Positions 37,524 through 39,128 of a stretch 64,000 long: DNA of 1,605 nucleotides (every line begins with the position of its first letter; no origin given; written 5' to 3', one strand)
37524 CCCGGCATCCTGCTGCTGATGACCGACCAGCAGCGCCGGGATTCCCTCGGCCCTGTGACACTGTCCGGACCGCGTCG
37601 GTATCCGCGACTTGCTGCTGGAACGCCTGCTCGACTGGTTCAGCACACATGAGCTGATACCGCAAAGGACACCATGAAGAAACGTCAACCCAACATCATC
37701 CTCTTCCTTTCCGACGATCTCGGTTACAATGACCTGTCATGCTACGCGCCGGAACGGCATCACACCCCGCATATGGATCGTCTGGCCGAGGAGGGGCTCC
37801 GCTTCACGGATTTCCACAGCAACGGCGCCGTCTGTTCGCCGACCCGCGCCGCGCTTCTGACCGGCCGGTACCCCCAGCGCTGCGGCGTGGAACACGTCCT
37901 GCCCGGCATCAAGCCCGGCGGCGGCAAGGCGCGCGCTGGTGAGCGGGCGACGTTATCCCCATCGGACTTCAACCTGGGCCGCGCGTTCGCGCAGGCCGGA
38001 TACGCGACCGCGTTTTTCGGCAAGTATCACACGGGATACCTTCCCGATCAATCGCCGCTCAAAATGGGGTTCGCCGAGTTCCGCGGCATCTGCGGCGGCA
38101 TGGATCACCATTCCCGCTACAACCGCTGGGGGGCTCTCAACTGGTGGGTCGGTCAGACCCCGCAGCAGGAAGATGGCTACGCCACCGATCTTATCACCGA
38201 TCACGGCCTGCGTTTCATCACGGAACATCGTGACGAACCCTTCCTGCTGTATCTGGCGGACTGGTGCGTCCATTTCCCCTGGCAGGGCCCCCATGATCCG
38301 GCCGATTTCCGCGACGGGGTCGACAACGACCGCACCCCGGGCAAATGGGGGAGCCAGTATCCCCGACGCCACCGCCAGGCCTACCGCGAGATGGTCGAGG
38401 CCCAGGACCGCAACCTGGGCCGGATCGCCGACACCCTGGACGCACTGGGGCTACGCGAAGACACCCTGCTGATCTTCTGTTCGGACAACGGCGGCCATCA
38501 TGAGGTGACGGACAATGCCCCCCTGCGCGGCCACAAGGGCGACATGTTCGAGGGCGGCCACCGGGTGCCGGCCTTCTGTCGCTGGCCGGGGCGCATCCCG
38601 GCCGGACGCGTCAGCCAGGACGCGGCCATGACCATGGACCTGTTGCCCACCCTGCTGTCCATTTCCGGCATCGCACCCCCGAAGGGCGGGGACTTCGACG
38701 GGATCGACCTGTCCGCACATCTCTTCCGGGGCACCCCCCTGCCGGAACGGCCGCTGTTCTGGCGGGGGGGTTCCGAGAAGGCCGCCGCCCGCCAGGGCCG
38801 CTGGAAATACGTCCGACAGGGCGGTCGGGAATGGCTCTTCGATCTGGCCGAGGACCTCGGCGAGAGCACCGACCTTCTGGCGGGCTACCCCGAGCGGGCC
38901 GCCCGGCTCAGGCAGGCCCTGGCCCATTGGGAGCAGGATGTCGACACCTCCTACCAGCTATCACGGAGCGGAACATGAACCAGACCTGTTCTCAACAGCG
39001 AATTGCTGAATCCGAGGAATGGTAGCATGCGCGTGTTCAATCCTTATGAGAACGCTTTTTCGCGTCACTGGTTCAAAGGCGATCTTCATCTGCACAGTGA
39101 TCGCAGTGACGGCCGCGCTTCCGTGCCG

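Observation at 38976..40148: PHP-hydrolase segment flanked by an 11-bp direct repeat at gene junctions and ending in a second sulfatase-junction remnant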

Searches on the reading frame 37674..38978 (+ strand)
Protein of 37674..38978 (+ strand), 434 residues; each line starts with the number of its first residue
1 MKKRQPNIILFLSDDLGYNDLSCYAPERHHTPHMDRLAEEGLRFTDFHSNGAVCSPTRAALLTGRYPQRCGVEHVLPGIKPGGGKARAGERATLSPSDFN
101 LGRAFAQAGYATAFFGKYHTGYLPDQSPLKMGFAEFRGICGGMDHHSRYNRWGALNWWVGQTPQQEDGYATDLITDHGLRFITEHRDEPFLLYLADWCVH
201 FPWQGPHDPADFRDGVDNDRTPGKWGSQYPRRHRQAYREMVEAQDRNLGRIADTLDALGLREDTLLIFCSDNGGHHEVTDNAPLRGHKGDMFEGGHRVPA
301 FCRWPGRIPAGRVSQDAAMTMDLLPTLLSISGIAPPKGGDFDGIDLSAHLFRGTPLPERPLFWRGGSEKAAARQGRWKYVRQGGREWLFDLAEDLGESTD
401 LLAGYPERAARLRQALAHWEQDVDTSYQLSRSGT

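Call 7: search_protein_families(library=pfam, proteins=[window:37674-38978:+], max_evalue=0.01)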
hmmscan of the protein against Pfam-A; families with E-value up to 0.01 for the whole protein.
window:37674-38978:+ (434 aa): 3 families
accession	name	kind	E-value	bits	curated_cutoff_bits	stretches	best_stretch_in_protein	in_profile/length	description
PF00884.28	Sulfatase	-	3.6e-58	197.7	25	1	6-333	1-301/301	Sulfatase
PF01663.27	Phosphodiest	-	3e-08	34.1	23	1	224-277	183-224/342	Type I phosphodiesterase / nucleotide pyrophosphatase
PF16347.10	SGSH_C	-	1.6e-05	25.6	29.3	1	291-337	11-57/154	N-sulphoglucosamine sulphohydrolase, C-terminal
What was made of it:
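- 37674..38978 (+): Sulfatase Y (434 aa), a resident gene. Its TGA (38976-38978) overlaps the left ATG. Pfam PF00884, E 3.6e-58 (call 7).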

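Call 22: find_encoding_contigs(protein=window:37674-38978:+, flank=3000, max_places=6)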
Protein window:37674-38978:+ (434 aa): 1 contig read that carries it; 1 place shown.
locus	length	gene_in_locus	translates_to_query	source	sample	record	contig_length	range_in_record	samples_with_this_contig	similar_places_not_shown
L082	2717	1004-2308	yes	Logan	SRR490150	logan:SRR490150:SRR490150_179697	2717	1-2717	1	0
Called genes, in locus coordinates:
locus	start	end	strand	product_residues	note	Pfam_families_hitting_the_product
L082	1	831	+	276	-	?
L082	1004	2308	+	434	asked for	PF00884:Sulfatase, PF01663:Phosphodiest (faint), PF16347:SGSH_C (faint)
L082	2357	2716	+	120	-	?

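Call 28: find_homologous_proteins(query=window:37674-38978:+, max_evalue=1e-60)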
Query window:37674-38978:+ (434 aa): 4069 proteins with E <= 1e-60 among 8000 candidates; the best 120 are listed.
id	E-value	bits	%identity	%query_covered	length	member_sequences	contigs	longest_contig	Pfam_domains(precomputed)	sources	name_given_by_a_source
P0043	1.6e-293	992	95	100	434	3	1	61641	PF01663.28,PF16347.11,PF00884.29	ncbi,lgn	ncbi:MAG: sulfatase-like hydrolase/transferase [Candidatus Brocadiia bacterium]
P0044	3.8e-250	849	83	99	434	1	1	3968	PF01663.28,PF16347.11,PF00884.29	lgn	-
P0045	1.5e-239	814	80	96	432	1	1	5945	PF01663.28,PF00884.29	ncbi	-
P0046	1.1e-214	732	73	97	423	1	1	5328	PF16347.11,PF00884.29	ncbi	-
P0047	8.4e-185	633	66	97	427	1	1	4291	PF01663.28,PF00884.29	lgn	-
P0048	2.5e-183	628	64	97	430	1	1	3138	PF16347.11,PF00884.29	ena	-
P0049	2.3e-182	625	63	97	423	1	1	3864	PF01663.28,PF16347.11,PF00884.29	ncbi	-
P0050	3.4e-170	585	60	97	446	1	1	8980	PF01663.28,PF16347.11,PF00884.29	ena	-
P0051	1.1e-149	518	55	98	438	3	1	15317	PF01663.28,PF16347.11,PF00884.29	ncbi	-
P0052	1.8e-146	507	55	97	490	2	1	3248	PF01663.28,PF16347.11,PF00884.29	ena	-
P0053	2.6e-144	500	54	98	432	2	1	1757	PF01663.28,PF16347.11,PF00884.29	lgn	-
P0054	2.3e-143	497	54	99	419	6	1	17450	PF01663.28,PF00884.29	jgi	jgi:arylsulfatase A-like enzyme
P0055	3.1e-143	496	54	97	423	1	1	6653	PF01663.28,PF16347.11,PF00884.29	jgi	jgi:arylsulfatase A-like enzyme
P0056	3.4e-143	496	54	96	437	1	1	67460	PF16347.11,PF00884.29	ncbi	-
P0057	3.6e-143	496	54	98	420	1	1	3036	PF01663.28,PF00884.29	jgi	jgi:arylsulfatase A-like enzyme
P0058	3.4e-142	493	54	98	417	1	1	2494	PF01663.28,PF16347.11,PF00884.29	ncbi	-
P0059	5.1e-142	492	54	97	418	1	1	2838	PF01663.28,PF00884.29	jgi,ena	-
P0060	4.6e-140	486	53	100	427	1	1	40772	PF00884.29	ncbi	-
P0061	1.5e-139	484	53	97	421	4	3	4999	PF01663.28,PF00884.29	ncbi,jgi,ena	jgi:arylsulfatase A-like enzyme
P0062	1.7e-139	484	52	98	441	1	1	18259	PF01663.28,PF16347.11,PF00884.29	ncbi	-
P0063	1.7e-139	484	54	97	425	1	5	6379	PF01663.28,PF00884.29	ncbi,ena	-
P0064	9.1e-139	481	54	97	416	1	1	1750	PF16347.11,PF00884.29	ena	-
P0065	1.4e-138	481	52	97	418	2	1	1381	PF01663.28,PF00884.29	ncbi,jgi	jgi:arylsulfatase A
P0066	8.4e-138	478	54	97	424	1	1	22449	PF01663.28,PF16347.11,PF00884.29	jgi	jgi:arylsulfatase A-like enzyme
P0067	1.2e-137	478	51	97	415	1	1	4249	PF01663.28,PF00884.29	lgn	-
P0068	1.4e-137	478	53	97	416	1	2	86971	PF16347.11,PF00884.29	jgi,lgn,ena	-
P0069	3.5e-137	476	53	97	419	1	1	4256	PF01663.28,PF00884.29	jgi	-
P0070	7.8e-137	475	52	97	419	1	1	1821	PF01663.28,PF00884.29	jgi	jgi:arylsulfatase A-like enzyme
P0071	1.0e-136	475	52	99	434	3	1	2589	PF16347.11,PF00884.29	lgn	-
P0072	1.5e-136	474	53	97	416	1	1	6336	PF01663.28,PF16347.11,PF00884.29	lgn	-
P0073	1.7e-136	474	52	99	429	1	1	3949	PF16347.11,PF00884.29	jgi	-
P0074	3.0e-136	473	52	97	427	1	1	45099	PF16347.11,PF00884.29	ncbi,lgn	-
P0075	4.8e-136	472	53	96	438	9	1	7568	PF01663.28,PF16347.11,PF00884.29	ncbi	-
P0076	3.1e-134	467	50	98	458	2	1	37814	PF01663.28,PF00884.29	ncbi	-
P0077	6.5e-131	456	49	96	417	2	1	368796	PF01663.28,PF00884.29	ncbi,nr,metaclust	ncbi:MAG: hypothetical protein A2X45_07450 [Lentisphaerae bacterium GWF2_50_93]|nr:MAG: hypothetical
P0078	3.4e-129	450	48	99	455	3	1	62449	PF01663.28,PF16347.11,PF00884.29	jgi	-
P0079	2.5e-128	447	49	97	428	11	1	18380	PF01663.28,PF16347.11,PF00884.29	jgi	jgi:arylsulfatase A-like enzyme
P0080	5.0e-127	443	50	99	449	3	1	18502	PF01663.28,PF16347.11,PF00884.29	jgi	-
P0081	4.1e-126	440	49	97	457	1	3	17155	PF00884.29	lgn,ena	-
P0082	7.4e-126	439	46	99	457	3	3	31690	PF10518.15,PF01663.28,PF16347.11,PF00884.29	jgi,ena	-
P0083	1.3e-125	438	51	97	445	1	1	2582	PF01663.28,PF00884.29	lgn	-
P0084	1.2e-123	432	50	97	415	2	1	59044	PF16347.11,PF00884.29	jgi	jgi:arylsulfatase A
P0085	2.1e-123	431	49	98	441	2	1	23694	PF16347.11,PF00884.29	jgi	-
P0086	2.2e-121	424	47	99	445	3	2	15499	PF01663.28,PF16347.11,PF00884.29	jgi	-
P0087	3.5e-121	424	50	98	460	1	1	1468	PF01663.28,PF16347.11,PF00884.29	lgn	-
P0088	3.5e-121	423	51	97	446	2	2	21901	PF01663.28,PF16347.11,PF00884.29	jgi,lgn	-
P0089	5.7e-121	423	49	97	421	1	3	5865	PF01663.28,PF16347.11,PF00884.29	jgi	-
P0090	9.9e-121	422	46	99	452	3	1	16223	PF16347.11,PF00884.29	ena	-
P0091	5.9e-120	419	67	36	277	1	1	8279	PF16347.11,PF00884.29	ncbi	-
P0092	8.2e-120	419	49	98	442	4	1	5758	PF01663.28,PF00884.29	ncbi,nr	ncbi:MAG: sulfatase-like hydrolase/transferase [Verrucomicrobia bacterium]|nr:sulfatase-like hydrola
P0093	3.0e-119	417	46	97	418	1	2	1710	PF01663.28,PF16347.11,PF00884.29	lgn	-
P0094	3.2e-119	417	49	99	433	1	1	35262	PF01663.28,PF16347.11,PF00884.29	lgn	-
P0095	3.8e-119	417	49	97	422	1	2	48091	PF01663.28,PF16347.11,PF00884.29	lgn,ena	-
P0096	3.9e-119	417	50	96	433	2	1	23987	PF01663.28,PF00884.29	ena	-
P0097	6.1e-119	416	41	97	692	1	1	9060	PF01663.28,PF16347.11,PF00884.29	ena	-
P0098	6.4e-119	416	47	97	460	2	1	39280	PF01663.28,PF16347.11,PF00884.29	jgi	-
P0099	1.0e-118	415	46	99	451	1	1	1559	PF01663.28,PF16347.11,PF00884.29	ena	-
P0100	1.1e-118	415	46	99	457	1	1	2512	PF01663.28,PF16347.11,PF00884.29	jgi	-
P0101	1.5e-118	415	46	97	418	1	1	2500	PF01663.28,PF16347.11,PF00884.29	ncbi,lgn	ncbi:MAG: sulfatase-like hydrolase/transferase [Planctomycetota bacterium]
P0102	2.1e-118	414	49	97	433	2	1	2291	PF01663.28,PF16347.11,PF00884.29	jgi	jgi:arylsulfatase A-like enzyme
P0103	2.1e-118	414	46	99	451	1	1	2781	PF01663.28,PF16347.11,PF00884.29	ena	-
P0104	2.2e-118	414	47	98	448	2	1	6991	PF01663.28,PF16347.11,PF00884.29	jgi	-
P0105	2.3e-118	414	51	88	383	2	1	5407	PF16347.11,PF00884.29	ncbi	-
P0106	4.5e-118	413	47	97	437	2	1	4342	PF01663.28,PF00884.29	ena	-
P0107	7.8e-118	412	46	97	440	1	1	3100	PF16347.11,PF00884.29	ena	-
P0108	8.0e-118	412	50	97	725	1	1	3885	PF00561.27,PF00975.27,PF12146.16,PF01663.28,PF00884.29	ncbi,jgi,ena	jgi:arylsulfatase A-like enzyme/pimeloyl-ACP methyl ester carboxylesterase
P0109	1.0e-117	412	47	97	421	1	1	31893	PF16347.11,PF00884.29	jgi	-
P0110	1.3e-117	412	49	99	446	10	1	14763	PF01663.28,PF00884.29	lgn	-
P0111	1.3e-117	412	46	98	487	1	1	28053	PF01663.28,PF16347.11,PF00884.29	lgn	-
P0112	1.6e-117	411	48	97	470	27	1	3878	PF01663.28,PF16347.11,PF00884.29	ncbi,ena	-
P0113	1.9e-117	411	49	96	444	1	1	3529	PF01663.28,PF16347.11,PF00884.29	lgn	-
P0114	2.1e-117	411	48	99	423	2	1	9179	PF16347.11,PF00884.29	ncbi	ncbi:MAG: sulfatase-like hydrolase/transferase [Verrucomicrobiota bacterium]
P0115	3.0e-117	410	49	97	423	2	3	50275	PF01663.28,PF00884.29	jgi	jgi:arylsulfatase A-like enzyme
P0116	3.8e-117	410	48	97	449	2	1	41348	PF01663.28,PF16347.11,PF00884.29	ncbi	-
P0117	4.4e-117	410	49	97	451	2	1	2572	PF01663.28,PF16347.11,PF00884.29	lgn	-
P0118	6.9e-117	409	48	96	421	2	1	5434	PF01663.28,PF16347.11,PF00884.29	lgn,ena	-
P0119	9.5e-117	409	46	99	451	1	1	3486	PF01663.28,PF16347.11,PF00884.29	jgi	-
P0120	1.2e-116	409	48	97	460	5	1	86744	PF00884.29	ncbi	-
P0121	1.4e-116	408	48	96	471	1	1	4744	PF01663.28,PF00884.29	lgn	-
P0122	2.1e-116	408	48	97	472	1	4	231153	PF01663.28,PF16347.11,PF00884.29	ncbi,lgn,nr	ncbi:MAG: sulfatase [Opitutaceae bacterium]|nr:sulfatase [Opitutaceae bacterium]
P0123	2.8e-116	407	46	99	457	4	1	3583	PF01663.28,PF16347.11,PF00884.29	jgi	-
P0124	2.8e-116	407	50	97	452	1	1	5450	PF16347.11,PF00884.29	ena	-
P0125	2.8e-116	407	50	97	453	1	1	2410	PF16347.11,PF00884.29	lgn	-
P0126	2.8e-116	407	49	98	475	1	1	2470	PF01663.28,PF16347.11,PF00884.29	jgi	jgi:arylsulfatase A-like enzyme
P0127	3.0e-116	407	46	97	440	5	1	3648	PF16347.11,PF00884.29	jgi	-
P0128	5.2e-116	406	49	96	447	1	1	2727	PF01663.28,PF00884.29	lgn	-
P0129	5.3e-116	406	47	97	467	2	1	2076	PF01663.28,PF16347.11,PF00884.29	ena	-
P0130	5.7e-116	406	48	97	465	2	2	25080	PF01663.28,PF16347.11,PF00884.29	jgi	jgi:arylsulfatase A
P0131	5.7e-116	406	46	99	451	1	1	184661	PF01663.28,PF16347.11,PF00884.29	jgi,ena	-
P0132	5.9e-116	406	48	97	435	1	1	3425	PF01663.28,PF16347.11,PF00884.29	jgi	-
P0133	6.0e-116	406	48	97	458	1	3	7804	PF16347.11,PF00884.29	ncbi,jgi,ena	-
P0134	6.2e-116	406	47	99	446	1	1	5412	PF16347.11,PF00884.29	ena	-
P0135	7.0e-116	406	45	99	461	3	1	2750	PF01663.28,PF16347.11,PF00884.29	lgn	-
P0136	8.2e-116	406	47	99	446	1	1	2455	PF16347.11,PF00884.29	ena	-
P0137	1.0e-115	405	47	97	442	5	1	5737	PF16347.11,PF00884.29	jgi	-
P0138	1.0e-115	405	46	97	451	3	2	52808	PF01663.28,PF16347.11,PF00884.29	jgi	jgi:arylsulfatase A-like enzyme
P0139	1.1e-115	405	48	96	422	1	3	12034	PF01663.28,PF16347.11,PF00884.29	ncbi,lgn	-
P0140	1.2e-115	405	49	97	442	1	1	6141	PF01663.28,PF00884.29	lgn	-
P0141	1.3e-115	405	46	97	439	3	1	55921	PF16347.11,PF00884.29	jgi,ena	-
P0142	1.3e-115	405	47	97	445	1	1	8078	PF16347.11,PF00884.29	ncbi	-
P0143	1.5e-115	405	48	97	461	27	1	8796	PF01663.28,PF16347.11,PF00884.29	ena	-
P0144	1.6e-115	405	47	98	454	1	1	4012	PF01663.28,PF16347.11,PF00884.29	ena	-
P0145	1.7e-115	405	47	97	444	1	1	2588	PF00884.29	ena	-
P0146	1.9e-115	405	47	97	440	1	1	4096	PF16347.11,PF00884.29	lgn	-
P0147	2.5e-115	404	47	97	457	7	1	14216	PF16347.11,PF00884.29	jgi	-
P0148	2.8e-115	404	47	97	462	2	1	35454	PF01663.28,PF16347.11,PF00884.29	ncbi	-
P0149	3.0e-115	404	43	98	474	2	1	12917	PF01663.28,PF16347.11,PF00884.29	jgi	-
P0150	3.2e-115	404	48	98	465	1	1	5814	PF01663.28,PF16347.11,PF00884.29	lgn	-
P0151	3.7e-115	404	47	97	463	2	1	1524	PF01663.28,PF16347.11,PF00884.29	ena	-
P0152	5.1e-115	403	47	95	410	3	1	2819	PF16347.11,PF00884.29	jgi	-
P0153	5.8e-115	403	48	96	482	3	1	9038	PF01663.28,PF16347.11,PF00884.29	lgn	-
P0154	5.9e-115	403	49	96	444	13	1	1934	PF01663.28,PF16347.11,PF00884.29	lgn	-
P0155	6.0e-115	403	49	97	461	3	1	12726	PF01663.28,PF16347.11,PF00884.29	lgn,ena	-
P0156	6.4e-115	403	48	96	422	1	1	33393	PF16347.11,PF00884.29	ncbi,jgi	jgi:arylsulfatase A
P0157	6.5e-115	403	48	96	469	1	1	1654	PF01663.28,PF16347.11,PF00884.29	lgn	-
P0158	7.1e-115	403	46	97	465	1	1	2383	PF01663.28,PF16347.11,PF00884.29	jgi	jgi:arylsulfatase A-like enzyme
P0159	9.6e-115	402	45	97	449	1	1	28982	PF16347.11,PF00884.29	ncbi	-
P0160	9.7e-115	402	47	97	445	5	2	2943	PF16347.11,PF00884.29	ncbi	-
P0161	1.2e-114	402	48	97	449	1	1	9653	PF01663.28,PF16347.11,PF00884.29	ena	-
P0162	1.2e-114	402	49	99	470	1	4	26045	PF16347.11,PF00884.29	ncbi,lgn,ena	-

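Call 30: find_encoding_contigs(protein=P0044, flank=6000, max_places=3)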
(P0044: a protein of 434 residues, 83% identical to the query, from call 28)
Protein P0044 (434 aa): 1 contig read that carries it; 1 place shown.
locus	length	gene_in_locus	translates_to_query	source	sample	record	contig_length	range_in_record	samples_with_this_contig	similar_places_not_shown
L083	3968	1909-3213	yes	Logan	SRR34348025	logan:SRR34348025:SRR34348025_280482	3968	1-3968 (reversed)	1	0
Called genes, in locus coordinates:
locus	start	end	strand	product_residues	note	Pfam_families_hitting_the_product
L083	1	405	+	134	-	?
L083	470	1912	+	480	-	PF00884:Sulfatase, PF01663:Phosphodiest, PF16347:SGSH_C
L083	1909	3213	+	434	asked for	PF00884:Sulfatase, PF01663:Phosphodiest (faint), PF16347:SGSH_C (weak)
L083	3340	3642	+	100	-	-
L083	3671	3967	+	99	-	?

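Call 31: find_encoding_contigs(protein=P0045, flank=6000, max_places=3)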
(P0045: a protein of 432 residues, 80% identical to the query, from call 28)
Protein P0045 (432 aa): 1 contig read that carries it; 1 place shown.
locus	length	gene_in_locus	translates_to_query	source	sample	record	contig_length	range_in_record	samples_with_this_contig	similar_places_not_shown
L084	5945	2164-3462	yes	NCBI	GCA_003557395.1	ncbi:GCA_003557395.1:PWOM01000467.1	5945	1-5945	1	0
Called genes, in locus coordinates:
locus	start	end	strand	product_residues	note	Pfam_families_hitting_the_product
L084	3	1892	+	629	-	?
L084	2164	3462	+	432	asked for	PF00884:Sulfatase, PF01663:Phosphodiest (faint)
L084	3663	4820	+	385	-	-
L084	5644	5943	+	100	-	?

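Call 32: find_encoding_contigs(protein=P0046, flank=6000, max_places=3)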
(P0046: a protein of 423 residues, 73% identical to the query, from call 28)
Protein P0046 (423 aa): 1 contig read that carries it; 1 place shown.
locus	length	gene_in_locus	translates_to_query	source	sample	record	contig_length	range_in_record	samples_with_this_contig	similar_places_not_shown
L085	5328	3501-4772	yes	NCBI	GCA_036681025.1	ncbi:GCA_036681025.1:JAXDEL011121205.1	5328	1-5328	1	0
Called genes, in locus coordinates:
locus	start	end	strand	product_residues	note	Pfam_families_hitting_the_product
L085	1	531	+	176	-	?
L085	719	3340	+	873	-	PF22842:Pel9A-like_beta_helix (faint), PF13229:Beta_helix (faint), PF07602:DUF1565 (weak)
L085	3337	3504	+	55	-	-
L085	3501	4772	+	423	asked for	PF00884:Sulfatase, PF16347:SGSH_C (faint)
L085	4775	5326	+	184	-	?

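Call 42: search_protein_families(library=ncbifam, proteins=[window:37674-38978:+], max_evalue=0.01)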
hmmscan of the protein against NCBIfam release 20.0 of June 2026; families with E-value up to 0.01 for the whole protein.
window:37674-38978:+ (434 aa): 5 families
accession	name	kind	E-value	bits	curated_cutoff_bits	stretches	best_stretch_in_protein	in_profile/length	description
NF010322.0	PRK13759.1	equivalog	1.2e-32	113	481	2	215-415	248-452/486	arylsulfatase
TIGR03417.1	chol_sulfatase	equivalog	9.7e-31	107.2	433.45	2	228-418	246-435/500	choline-sulfatase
NF045661.1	HdlasePehA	equivalog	1.1e-21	77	900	2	231-340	278-384/506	phosphoric/sulfuric ester hydrolase PehA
NF052527.1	Mn_arylsulf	exception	1.5e-11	43.9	850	1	5-71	1-68/479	manganese-dependent arylsulfatase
NF053595.1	LptchSynLtaSGpos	equivalog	0.0062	15.1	970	1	186-334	391-529/626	lipoteichoic acid synthase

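Call 60: find_encoding_contigs(protein=P0043, flank=4000, max_places=6)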
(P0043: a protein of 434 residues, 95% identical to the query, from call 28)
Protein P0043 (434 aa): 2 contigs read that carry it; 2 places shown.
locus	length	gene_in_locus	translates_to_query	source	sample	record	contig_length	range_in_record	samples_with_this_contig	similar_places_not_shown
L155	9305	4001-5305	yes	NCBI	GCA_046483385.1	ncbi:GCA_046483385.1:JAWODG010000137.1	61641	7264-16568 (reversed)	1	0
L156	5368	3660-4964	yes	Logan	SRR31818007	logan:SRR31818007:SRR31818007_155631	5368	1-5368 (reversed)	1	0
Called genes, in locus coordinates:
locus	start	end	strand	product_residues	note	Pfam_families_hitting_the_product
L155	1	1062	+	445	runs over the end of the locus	PF13204:Apiosidase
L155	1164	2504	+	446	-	PF00890:FAD_binding_2 (weak), PF03486:HI0933_like (faint), PF12831:FAD_oxidored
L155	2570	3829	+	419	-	PF00890:FAD_binding_2 (faint), PF12831:FAD_oxidored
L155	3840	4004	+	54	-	-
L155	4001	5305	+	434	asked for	PF00884:Sulfatase, PF01663:Phosphodiest (faint), PF16347:SGSH_C (weak)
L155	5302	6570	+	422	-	PF02012:BNR (faint), PF13088:BNR_2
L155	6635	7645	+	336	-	PF24827:AstE_AspA_cat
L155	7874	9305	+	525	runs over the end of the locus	-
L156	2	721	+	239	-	?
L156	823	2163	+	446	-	PF00890:FAD_binding_2 (weak), PF03486:HI0933_like (faint), PF12831:FAD_oxidored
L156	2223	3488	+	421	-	PF00890:FAD_binding_2 (faint), PF01266:DAO (faint), PF07992:Pyr_redox_2 (faint), PF12831:FAD_oxidored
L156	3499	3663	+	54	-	-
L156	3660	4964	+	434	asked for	PF00884:Sulfatase, PF01663:Phosphodiest (faint), PF16347:SGSH_C (weak)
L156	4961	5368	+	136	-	?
